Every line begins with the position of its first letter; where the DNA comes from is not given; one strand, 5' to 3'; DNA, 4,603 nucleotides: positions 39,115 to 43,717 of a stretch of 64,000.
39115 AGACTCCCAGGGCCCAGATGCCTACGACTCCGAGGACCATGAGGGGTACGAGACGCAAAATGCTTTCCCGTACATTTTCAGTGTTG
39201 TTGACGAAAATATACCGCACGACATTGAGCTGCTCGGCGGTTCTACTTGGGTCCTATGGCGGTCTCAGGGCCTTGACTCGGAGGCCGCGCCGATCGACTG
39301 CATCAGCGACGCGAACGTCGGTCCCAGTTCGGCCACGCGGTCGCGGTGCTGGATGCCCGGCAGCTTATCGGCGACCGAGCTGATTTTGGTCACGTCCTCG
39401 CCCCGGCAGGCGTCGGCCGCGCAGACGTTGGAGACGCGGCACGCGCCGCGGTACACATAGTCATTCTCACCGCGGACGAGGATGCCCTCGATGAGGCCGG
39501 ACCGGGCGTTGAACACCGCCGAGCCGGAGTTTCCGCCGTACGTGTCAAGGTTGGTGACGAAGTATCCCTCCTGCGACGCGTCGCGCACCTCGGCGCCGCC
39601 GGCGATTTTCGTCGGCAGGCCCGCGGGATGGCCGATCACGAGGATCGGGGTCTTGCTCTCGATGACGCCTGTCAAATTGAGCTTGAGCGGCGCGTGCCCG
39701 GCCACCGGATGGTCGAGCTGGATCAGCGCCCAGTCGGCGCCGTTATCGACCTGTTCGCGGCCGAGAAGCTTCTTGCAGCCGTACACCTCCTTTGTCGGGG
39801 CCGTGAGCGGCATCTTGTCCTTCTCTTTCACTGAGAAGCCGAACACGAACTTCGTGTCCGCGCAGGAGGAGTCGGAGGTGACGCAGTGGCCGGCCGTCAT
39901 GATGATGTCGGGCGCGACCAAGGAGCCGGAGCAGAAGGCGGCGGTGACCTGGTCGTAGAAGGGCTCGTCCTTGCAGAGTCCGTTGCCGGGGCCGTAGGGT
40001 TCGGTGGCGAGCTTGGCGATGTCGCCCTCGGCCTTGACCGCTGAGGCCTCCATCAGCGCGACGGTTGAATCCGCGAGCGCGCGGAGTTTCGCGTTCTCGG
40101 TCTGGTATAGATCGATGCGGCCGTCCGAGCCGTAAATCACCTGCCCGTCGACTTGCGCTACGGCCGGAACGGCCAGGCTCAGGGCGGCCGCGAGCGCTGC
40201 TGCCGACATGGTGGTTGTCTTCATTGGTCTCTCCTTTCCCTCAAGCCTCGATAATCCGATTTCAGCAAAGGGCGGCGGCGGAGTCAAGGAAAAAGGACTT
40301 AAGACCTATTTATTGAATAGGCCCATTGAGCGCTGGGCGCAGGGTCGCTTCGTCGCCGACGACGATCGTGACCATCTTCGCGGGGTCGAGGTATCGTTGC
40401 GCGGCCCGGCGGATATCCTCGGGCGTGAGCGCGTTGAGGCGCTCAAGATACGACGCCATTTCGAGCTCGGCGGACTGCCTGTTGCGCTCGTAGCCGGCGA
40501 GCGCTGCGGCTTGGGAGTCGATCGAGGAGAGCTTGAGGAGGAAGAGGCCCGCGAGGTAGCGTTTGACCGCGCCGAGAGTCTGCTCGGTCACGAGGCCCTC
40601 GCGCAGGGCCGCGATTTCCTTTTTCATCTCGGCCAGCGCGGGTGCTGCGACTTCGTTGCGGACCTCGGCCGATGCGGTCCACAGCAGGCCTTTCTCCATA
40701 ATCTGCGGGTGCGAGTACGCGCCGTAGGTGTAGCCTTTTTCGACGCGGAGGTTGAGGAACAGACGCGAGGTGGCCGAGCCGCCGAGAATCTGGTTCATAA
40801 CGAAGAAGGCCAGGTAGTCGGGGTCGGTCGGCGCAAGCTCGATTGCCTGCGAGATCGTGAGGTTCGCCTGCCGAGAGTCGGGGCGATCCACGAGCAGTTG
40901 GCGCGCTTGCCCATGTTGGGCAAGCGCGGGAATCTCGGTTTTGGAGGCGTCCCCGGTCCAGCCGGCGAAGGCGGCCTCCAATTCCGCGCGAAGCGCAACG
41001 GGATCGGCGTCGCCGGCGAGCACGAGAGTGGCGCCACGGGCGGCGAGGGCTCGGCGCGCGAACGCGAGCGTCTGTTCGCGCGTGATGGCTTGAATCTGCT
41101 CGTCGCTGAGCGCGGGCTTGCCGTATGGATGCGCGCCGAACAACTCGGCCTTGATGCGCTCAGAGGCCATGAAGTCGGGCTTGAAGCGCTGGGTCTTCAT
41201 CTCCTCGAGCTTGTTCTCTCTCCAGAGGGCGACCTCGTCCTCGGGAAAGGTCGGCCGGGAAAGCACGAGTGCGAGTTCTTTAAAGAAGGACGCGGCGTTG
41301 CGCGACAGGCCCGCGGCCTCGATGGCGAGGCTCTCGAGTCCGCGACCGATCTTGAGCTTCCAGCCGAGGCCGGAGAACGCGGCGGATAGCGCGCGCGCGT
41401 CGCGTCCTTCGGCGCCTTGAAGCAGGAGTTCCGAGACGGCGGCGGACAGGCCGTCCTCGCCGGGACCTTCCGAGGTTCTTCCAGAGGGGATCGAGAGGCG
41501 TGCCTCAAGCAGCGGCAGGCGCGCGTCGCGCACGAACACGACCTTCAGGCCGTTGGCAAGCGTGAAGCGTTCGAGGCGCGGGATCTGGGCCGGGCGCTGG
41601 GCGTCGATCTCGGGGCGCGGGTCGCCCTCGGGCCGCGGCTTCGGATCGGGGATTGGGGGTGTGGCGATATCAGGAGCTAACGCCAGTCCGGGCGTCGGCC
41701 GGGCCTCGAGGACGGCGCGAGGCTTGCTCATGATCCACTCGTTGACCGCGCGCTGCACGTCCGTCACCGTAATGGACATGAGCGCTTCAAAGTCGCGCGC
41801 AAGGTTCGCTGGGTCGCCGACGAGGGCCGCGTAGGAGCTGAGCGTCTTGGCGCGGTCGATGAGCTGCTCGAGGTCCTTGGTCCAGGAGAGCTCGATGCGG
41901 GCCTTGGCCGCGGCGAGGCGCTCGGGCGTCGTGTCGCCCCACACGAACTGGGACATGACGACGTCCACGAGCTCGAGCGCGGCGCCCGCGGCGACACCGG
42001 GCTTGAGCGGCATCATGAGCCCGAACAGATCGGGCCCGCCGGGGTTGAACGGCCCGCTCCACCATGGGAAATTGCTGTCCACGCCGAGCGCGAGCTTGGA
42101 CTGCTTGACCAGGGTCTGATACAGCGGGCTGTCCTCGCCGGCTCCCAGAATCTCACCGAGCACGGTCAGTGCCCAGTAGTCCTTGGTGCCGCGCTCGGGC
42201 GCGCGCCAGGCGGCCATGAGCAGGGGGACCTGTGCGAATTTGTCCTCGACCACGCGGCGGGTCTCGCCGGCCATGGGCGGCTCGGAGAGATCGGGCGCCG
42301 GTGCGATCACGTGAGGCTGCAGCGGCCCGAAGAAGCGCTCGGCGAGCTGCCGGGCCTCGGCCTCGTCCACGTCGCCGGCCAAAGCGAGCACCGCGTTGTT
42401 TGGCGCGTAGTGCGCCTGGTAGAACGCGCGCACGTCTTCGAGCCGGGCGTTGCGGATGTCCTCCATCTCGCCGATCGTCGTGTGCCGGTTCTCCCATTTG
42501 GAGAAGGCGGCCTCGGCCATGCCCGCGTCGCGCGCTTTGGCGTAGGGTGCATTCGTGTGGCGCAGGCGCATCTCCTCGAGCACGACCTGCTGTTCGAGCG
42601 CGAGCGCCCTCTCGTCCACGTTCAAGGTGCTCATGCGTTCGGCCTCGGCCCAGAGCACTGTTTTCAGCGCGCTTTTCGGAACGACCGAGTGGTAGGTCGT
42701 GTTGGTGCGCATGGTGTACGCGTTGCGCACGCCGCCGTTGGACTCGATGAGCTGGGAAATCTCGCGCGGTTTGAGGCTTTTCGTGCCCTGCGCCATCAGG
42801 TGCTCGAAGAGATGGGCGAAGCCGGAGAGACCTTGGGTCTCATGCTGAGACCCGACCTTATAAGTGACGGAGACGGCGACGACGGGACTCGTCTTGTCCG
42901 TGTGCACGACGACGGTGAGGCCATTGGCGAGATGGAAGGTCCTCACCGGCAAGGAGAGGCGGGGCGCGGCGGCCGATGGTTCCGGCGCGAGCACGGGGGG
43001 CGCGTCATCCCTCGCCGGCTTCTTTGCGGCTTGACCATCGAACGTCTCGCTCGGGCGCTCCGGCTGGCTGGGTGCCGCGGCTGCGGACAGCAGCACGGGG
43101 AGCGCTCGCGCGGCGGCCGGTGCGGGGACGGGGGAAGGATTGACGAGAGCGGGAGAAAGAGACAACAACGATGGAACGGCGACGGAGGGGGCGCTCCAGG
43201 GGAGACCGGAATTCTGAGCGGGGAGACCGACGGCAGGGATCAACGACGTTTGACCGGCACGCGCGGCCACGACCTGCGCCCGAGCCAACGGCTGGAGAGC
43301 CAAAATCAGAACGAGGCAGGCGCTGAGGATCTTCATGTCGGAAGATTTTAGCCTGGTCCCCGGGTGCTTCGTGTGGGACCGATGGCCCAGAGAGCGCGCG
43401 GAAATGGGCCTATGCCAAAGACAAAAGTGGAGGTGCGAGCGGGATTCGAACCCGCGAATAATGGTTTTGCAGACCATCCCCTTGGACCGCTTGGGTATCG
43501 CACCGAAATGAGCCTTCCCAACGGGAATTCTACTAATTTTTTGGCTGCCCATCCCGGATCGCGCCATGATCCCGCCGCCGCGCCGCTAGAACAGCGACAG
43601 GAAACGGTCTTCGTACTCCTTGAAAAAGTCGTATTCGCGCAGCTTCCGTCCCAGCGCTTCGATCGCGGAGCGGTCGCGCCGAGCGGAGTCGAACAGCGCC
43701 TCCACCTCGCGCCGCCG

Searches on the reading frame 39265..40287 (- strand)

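Call 58: search_protein_families(library=pfam, proteins=[window:39265-40287:-], max_evalue=0.001)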
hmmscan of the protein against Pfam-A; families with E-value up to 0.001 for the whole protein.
window:39265-40287:- (340 aa): 3 families
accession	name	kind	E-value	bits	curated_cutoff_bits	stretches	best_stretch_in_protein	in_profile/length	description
PF13365.12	Trypsin_2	-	6.5e-15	56.6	27.6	1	119-264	1-139/144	Trypsin-like peptidase domain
PF00089.32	Trypsin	-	3.3e-09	37.3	20.6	1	117-222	25-129/220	Trypsin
PF10459.15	Peptidase_S46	-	9.3e-07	28.3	22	1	242-266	623-647/698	Peptidase S46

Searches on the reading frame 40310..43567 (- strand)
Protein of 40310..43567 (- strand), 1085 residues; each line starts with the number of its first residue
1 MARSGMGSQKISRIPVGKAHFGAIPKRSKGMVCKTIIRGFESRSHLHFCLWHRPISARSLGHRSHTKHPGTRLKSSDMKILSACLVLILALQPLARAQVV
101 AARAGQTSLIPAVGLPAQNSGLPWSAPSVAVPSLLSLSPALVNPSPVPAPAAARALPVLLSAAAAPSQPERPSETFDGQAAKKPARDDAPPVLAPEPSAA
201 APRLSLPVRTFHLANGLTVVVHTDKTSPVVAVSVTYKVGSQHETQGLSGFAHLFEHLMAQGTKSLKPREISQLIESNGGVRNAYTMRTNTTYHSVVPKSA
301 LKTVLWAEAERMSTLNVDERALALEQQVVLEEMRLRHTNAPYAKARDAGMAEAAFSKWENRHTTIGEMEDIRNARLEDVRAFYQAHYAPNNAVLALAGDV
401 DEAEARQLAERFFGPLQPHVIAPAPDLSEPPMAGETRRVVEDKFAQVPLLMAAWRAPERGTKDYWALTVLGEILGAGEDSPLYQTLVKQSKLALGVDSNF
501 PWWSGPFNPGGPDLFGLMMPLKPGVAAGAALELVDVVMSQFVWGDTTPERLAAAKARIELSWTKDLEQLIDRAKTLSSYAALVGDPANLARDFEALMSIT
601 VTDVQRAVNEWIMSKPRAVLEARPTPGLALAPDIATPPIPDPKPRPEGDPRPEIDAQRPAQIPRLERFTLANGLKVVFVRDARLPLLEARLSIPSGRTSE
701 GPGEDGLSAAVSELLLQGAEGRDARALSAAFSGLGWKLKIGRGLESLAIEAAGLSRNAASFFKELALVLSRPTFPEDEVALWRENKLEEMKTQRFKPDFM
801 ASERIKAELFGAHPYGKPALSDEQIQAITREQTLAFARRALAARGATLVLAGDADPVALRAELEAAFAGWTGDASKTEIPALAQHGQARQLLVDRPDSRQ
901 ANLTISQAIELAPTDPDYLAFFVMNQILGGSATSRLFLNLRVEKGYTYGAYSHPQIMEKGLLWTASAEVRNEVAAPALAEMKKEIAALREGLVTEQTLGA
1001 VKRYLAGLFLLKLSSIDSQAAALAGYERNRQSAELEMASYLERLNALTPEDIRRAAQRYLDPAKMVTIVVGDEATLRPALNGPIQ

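Call 5: search_protein_families(library=pfam, proteins=[window:40310-43567:-], max_evalue=0.01)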
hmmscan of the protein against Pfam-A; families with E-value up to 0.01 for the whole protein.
window:40310-43567:- (1085 aa): 2 families
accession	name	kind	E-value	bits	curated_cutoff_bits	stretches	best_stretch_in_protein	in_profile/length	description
PF05193.26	Peptidase_M16_C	-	5.5e-56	189.7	23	2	376-556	4-179/181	Peptidase M16 inactive domain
PF00675.25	Peptidase_M16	-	2.5e-24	86.3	22.3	2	219-334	2-117/149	Insulinase (Peptidase family M16)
